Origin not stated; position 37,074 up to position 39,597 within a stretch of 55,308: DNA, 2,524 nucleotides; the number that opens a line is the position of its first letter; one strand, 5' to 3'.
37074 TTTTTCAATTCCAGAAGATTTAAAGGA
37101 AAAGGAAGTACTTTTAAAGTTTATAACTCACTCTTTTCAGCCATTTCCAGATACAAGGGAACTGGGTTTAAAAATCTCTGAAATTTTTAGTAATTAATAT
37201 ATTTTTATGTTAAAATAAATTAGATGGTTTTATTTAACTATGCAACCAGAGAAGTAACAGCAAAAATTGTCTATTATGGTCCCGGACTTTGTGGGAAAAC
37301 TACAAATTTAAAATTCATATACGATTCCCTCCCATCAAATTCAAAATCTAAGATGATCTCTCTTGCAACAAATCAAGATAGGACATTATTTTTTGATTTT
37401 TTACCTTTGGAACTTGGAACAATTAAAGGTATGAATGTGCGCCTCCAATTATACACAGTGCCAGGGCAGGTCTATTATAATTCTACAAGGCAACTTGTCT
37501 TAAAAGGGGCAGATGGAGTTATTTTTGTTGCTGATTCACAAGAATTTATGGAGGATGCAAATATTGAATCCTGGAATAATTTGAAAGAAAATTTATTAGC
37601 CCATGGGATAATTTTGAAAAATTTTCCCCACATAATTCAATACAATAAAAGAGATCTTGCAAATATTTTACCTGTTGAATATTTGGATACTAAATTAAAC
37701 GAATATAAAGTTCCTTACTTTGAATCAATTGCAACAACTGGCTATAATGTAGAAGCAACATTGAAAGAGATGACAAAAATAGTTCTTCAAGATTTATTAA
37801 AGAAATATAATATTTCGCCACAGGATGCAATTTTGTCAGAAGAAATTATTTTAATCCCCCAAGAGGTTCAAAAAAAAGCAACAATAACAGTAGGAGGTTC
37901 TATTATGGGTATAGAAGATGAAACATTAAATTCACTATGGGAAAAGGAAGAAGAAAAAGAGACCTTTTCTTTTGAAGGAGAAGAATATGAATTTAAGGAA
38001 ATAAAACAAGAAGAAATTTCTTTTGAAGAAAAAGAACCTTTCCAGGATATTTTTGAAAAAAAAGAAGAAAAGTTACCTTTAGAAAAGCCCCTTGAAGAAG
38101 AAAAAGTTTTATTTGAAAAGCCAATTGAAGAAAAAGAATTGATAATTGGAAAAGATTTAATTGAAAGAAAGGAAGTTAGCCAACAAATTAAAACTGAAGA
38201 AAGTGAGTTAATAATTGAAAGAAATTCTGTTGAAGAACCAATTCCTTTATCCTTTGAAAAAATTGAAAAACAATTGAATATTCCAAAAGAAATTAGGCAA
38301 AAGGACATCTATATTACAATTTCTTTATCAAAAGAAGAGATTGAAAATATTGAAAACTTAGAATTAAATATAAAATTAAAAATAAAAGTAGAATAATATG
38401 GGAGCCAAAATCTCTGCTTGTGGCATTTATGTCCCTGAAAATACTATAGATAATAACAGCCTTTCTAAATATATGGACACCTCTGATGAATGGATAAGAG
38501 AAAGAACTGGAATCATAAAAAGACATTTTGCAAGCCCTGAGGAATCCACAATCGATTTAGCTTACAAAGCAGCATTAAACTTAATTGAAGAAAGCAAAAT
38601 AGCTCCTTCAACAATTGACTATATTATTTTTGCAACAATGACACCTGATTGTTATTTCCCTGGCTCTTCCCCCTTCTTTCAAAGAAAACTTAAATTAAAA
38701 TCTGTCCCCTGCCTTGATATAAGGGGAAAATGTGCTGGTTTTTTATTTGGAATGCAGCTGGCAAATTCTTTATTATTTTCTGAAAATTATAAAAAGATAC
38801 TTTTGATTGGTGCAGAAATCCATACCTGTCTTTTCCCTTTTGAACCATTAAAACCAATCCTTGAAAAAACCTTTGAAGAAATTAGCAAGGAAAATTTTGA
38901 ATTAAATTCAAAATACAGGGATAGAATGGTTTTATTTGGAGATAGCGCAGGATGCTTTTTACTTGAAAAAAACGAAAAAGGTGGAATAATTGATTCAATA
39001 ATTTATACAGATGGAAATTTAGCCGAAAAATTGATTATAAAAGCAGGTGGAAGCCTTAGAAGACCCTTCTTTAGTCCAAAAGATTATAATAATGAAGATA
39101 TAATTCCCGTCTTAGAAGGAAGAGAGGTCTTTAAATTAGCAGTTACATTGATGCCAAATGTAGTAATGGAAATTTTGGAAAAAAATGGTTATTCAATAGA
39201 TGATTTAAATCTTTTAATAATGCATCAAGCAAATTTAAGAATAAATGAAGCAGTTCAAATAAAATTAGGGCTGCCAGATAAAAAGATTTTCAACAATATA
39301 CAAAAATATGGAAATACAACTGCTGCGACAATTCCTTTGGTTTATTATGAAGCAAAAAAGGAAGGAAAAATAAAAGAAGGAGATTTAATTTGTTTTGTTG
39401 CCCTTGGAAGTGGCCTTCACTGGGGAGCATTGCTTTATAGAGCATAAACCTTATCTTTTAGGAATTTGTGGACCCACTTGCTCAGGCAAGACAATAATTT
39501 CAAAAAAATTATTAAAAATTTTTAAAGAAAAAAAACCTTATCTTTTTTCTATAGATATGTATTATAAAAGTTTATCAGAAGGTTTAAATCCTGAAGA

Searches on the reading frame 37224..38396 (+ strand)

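Call 22: search_protein_families(library=pfam, proteins=[window:37224-38396:+], max_evalue=0.001)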
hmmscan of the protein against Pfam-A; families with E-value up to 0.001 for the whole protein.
window:37224-38396:+ (390 aa): 3 families
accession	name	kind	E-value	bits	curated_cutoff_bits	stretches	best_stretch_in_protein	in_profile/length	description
PF00071.28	Ras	-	1.7e-08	34.7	21.6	1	49-187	26-160/162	Ras family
PF08477.19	Roc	-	0.00017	22.3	27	1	14-123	1-104/119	Ras of Complex, Roc, domain of DAPkinase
PF00025.27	Arf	-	0.0003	20.8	22.3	0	65-164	51-146/174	ADP-ribosylation factor family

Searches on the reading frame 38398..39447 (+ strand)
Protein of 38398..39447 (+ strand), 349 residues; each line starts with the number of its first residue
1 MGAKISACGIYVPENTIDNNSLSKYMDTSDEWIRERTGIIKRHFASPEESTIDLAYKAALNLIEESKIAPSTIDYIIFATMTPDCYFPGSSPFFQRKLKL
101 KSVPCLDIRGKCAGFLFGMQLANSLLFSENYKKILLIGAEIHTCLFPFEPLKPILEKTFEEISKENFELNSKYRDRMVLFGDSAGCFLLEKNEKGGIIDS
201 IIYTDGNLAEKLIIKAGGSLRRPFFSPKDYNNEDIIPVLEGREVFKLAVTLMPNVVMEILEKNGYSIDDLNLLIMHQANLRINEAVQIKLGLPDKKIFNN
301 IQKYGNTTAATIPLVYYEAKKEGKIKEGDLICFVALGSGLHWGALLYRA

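Call 14: find_encoding_contigs(protein=window:38398-39447:+, flank=10000, max_places=5)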
Protein window:38398-39447:+ (349 aa): no gene with exactly this product is on record in the collection.
